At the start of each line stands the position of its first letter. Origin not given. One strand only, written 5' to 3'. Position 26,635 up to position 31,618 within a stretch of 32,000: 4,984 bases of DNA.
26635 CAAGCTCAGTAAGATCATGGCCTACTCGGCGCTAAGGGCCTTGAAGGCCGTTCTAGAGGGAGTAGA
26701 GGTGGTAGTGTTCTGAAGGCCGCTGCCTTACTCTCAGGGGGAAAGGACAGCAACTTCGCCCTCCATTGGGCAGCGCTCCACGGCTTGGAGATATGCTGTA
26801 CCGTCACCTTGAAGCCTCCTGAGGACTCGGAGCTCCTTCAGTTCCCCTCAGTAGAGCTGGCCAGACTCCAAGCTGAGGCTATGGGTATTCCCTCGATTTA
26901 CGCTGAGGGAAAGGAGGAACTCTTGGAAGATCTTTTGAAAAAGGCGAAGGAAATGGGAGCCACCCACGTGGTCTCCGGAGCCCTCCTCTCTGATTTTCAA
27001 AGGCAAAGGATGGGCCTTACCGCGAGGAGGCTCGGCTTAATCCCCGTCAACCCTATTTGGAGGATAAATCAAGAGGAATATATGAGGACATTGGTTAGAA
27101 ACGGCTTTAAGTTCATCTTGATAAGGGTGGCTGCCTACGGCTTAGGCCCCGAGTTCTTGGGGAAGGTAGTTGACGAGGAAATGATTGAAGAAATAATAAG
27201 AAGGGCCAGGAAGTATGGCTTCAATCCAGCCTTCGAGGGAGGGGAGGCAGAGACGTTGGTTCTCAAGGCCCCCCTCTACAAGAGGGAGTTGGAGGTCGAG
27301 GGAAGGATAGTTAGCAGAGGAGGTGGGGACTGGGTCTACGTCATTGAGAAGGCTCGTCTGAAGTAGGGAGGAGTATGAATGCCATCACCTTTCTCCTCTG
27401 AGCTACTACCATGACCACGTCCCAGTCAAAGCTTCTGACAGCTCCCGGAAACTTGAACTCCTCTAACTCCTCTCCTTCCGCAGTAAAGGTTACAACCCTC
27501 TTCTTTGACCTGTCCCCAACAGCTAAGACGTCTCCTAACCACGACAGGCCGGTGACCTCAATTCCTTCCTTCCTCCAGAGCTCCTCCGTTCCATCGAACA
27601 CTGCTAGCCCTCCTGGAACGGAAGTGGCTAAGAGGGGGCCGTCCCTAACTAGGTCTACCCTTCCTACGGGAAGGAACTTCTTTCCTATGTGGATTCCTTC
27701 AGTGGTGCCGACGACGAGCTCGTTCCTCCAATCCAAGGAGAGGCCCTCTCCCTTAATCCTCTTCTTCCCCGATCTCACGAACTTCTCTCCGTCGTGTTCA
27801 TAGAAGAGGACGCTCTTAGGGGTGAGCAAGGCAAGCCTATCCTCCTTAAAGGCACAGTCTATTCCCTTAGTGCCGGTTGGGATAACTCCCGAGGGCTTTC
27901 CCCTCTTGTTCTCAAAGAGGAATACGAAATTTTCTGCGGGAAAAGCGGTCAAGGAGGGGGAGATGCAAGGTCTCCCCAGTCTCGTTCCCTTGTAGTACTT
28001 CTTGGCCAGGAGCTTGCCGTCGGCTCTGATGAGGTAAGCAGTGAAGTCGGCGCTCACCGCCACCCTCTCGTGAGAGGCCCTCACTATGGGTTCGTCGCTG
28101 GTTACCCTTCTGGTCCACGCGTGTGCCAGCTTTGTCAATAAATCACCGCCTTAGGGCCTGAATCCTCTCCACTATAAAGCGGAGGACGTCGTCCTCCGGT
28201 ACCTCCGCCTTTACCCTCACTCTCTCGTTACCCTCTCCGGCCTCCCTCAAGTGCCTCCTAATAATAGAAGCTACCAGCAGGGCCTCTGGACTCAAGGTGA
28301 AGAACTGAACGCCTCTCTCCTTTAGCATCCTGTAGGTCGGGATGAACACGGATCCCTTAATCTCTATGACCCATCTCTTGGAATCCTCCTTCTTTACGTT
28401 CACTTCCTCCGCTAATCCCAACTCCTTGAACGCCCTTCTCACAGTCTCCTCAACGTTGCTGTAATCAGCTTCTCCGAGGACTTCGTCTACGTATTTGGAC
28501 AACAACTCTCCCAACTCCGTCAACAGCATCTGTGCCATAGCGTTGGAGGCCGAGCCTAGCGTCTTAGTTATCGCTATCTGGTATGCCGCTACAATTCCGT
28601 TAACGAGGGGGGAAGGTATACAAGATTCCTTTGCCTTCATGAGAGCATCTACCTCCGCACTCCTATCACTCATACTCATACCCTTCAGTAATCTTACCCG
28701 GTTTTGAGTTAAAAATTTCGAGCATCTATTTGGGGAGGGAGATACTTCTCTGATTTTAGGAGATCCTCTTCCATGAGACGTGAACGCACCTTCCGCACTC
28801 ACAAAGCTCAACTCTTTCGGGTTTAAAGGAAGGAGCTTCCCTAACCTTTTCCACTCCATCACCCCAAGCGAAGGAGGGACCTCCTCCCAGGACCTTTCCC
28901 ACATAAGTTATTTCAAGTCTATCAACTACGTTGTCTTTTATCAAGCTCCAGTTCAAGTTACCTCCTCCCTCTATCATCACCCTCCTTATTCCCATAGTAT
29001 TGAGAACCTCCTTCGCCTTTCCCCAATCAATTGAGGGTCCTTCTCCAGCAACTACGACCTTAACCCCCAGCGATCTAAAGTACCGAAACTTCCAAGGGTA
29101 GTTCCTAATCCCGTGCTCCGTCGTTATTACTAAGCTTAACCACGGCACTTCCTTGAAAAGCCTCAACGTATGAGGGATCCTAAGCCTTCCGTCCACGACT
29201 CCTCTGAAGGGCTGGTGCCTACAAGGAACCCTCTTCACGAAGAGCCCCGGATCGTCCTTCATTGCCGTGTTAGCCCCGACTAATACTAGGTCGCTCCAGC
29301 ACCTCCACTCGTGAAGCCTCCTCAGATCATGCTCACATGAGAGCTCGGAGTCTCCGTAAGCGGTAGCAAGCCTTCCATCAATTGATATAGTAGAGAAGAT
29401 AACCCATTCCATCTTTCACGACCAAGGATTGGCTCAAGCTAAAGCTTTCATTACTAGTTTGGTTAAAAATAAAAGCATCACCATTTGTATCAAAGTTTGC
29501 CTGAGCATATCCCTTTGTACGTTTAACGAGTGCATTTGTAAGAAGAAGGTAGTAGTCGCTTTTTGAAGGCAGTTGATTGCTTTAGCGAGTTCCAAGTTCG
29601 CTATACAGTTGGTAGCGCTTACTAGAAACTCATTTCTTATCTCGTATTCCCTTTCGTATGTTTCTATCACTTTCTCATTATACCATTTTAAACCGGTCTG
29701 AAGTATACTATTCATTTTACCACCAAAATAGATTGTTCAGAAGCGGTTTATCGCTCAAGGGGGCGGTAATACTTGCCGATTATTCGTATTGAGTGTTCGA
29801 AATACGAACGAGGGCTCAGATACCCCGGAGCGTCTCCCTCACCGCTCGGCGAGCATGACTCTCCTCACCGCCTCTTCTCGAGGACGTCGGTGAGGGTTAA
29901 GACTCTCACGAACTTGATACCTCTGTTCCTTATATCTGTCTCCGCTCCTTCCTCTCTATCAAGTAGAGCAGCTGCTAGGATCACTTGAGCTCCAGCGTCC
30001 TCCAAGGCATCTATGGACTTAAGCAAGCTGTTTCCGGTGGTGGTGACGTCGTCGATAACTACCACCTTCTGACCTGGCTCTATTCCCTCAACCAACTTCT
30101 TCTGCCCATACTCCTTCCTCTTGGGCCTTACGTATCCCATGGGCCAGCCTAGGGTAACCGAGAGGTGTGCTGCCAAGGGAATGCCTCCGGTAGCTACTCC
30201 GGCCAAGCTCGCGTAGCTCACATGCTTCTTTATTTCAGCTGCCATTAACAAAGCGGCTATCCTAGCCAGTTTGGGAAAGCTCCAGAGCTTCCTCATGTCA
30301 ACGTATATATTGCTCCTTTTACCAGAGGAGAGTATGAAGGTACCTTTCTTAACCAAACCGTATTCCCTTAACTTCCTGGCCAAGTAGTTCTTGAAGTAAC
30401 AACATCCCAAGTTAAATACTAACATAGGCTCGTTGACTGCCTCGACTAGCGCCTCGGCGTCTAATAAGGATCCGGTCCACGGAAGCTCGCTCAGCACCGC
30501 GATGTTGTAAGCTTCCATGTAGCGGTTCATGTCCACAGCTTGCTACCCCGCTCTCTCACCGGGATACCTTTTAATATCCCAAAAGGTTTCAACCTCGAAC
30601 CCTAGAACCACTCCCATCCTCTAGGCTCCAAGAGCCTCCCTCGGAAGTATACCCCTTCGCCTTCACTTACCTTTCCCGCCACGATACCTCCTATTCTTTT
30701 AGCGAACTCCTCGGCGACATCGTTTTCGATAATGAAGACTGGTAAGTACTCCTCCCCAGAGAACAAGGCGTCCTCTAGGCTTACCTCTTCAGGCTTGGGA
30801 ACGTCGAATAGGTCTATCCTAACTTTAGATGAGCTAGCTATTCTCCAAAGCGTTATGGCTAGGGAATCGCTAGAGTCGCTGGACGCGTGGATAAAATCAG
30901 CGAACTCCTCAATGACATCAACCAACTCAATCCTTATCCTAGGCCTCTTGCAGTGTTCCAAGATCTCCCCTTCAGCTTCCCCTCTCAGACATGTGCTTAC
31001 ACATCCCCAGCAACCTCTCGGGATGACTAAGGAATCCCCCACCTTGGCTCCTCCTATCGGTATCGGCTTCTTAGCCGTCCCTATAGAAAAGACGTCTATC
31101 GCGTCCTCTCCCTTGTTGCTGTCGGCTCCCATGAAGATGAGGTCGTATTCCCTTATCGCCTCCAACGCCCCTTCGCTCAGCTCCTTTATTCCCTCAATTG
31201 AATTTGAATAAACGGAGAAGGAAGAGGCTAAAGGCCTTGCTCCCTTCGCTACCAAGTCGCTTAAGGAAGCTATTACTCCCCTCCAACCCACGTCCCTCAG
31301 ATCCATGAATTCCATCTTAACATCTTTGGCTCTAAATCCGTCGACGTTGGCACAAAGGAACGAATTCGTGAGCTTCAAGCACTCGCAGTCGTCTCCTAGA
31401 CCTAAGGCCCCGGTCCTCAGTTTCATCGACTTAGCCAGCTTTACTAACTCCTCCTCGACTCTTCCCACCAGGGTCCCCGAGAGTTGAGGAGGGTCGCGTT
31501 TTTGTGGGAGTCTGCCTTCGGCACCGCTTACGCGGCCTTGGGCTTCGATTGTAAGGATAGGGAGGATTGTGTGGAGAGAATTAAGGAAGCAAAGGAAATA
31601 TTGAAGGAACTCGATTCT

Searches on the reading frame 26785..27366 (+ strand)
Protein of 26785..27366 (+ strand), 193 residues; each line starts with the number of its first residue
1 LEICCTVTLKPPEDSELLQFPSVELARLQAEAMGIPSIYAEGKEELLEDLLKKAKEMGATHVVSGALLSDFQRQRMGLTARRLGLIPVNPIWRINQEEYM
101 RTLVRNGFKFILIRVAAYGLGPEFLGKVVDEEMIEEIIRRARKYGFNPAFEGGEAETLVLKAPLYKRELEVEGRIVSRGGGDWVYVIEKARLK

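Call 68: search_protein_families(library=pfam, proteins=[window:26785-27366:+], max_evalue=0.00001)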
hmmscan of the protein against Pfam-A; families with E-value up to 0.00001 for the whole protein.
window:26785-27366:+ (193 aa): 1 family
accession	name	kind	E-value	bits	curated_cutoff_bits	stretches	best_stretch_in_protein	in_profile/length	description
PF01902.24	Diphthami_syn_2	-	3.3e-43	148.2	23.2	1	12-191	36-218/219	Diphthamide synthase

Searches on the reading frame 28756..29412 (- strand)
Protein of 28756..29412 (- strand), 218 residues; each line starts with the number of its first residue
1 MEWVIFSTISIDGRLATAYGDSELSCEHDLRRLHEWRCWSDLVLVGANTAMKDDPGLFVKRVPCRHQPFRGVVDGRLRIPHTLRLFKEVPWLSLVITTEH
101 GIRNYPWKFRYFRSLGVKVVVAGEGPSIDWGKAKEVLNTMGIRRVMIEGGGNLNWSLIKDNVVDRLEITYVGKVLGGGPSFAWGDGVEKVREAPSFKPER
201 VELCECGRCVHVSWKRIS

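Call 68: search_protein_families(library=pfam, proteins=[window:28756-29412:-], max_evalue=0.00001)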
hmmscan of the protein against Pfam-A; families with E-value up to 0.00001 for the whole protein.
window:28756-29412:- (218 aa): 1 family
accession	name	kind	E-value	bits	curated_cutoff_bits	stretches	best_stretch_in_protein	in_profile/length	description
PF01872.23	RibD_C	-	1.5e-35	123.3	24.1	1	5-204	5-191/197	RibD C-terminal domain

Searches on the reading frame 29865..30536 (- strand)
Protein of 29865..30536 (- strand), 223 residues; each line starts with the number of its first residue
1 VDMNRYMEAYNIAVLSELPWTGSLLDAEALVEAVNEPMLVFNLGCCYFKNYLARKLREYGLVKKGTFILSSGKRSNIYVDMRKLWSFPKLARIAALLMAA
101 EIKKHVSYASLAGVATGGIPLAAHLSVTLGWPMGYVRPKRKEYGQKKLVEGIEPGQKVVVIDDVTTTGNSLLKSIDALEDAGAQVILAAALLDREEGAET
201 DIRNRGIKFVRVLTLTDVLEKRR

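Call 68: search_protein_families(library=pfam, proteins=[window:29865-30536:-], max_evalue=0.00001)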
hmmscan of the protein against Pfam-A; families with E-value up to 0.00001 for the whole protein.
window:29865-30536:- (223 aa): 1 family
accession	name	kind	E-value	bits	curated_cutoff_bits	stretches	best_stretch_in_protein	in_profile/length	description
PF00156.33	Pribosyltran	-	1.6e-15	57.2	26.3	1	111-201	33-133/158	Phosphoribosyl transferase domain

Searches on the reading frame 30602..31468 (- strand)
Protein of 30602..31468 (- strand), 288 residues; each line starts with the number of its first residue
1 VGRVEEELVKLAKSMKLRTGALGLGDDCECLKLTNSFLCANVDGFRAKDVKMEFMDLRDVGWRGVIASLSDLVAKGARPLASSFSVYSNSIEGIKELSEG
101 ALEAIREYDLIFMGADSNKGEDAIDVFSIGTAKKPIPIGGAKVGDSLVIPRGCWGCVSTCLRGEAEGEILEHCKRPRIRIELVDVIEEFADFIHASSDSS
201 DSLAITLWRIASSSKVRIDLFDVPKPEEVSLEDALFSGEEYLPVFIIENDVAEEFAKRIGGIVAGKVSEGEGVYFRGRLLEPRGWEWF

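Call 68: search_protein_families(library=pfam, proteins=[window:30602-31468:-], max_evalue=0.00001)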
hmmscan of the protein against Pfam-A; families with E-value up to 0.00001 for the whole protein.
window:30602-31468:- (288 aa): 1 family
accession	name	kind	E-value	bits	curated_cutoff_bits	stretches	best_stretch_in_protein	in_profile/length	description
PF00586.29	AIRS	-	5e-12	46.7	24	1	25-130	1-110/112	AIR synthase related protein, N-terminal domain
